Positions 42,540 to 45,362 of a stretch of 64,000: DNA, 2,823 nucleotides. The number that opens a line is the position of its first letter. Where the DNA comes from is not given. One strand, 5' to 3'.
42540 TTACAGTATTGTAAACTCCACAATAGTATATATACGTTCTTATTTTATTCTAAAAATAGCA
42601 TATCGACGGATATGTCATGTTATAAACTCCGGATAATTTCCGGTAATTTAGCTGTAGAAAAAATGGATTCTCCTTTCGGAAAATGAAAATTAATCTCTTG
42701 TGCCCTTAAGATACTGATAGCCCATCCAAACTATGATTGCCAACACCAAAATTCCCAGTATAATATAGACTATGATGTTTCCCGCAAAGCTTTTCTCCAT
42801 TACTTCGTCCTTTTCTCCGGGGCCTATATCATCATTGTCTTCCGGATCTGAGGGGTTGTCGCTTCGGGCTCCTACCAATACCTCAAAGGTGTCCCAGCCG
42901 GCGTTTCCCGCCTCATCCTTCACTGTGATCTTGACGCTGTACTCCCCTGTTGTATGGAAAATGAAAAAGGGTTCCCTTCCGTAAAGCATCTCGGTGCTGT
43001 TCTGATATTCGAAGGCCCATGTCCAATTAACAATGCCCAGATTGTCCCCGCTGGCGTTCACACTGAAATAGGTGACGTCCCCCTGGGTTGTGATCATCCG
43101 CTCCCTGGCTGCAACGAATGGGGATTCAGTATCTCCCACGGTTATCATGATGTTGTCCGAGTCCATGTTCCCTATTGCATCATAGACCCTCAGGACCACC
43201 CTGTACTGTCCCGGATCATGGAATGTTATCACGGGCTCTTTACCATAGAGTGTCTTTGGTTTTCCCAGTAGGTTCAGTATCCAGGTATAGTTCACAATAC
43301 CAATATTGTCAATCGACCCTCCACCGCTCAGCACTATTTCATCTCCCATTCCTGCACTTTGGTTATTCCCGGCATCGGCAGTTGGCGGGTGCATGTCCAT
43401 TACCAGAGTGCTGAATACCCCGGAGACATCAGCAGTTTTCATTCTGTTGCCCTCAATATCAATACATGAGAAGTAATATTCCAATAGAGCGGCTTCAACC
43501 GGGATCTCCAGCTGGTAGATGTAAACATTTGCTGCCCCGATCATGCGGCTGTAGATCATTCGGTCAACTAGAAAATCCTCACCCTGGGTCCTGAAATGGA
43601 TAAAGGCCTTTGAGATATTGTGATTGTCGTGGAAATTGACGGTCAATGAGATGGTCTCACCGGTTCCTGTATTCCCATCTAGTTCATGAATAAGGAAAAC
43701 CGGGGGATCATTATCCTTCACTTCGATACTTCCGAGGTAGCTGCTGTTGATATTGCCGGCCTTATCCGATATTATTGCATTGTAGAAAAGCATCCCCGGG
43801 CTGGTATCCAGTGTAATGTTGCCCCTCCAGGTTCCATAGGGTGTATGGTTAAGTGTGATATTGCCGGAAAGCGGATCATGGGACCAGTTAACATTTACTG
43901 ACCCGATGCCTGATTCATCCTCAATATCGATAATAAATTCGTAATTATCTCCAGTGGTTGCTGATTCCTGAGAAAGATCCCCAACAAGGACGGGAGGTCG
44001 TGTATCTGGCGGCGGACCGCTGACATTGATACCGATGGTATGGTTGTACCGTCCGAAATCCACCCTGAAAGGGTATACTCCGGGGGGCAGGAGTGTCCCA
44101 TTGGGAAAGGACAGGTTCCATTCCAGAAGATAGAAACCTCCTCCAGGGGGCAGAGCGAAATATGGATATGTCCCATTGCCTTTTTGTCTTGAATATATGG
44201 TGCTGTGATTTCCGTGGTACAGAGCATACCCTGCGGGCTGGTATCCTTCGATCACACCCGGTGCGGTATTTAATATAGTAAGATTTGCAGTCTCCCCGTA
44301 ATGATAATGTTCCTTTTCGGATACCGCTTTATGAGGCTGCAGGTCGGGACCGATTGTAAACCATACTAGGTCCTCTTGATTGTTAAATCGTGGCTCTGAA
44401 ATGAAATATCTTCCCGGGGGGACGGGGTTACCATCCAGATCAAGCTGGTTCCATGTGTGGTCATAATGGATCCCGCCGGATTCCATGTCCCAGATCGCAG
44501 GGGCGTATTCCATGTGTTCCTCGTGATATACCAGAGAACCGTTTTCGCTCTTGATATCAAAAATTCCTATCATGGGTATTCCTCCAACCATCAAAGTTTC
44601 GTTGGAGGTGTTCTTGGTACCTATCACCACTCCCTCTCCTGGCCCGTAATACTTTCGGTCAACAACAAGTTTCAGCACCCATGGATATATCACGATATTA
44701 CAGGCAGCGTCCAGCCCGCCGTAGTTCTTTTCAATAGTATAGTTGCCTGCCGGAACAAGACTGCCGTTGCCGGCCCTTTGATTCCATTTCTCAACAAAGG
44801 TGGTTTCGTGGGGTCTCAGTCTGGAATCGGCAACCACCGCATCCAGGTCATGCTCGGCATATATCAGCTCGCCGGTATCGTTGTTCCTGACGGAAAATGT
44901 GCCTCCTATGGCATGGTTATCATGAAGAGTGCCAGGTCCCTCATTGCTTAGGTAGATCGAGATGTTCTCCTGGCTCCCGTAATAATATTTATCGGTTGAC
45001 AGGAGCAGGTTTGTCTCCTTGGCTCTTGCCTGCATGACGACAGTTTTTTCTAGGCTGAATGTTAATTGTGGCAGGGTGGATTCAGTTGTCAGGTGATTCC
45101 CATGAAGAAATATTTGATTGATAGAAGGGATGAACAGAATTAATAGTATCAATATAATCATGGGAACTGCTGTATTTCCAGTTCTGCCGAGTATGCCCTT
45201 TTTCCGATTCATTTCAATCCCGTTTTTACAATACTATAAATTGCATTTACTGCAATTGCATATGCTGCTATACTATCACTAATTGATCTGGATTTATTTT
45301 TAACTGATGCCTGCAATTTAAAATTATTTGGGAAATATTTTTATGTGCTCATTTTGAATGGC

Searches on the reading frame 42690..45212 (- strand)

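Call 21: search_protein_families(library=pfam, proteins=[window:42690-45212:-], max_evalue=0.001)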
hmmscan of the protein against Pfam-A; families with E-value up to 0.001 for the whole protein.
window:42690-45212:- (840 aa): 6 families
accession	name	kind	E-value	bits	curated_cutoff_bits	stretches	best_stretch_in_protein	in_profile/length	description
PF18911.6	PKD_4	-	8.5e-20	71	27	2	608-692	2-85/85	PKD domain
PF00801.26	PKD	-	4.3e-11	43.1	23.5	1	716-772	19-73/80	PKD domain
PF22352.2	K319L-like_PKD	-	5.5e-06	26.7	27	0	614-692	1-84/84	K319L-like, PKD domain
PF15418.12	DUF4625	-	3.1e-05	24.7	27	0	754-771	104-121/131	Domain of unknown function (DUF4625)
PF19077.6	Big_13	-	5.7e-05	24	27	0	755-773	74-92/102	Bacterial Ig-like domain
PF13860.13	FlgD_ig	-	0.00097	19.5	27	0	250-271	50-71/79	FlgD Ig-like domain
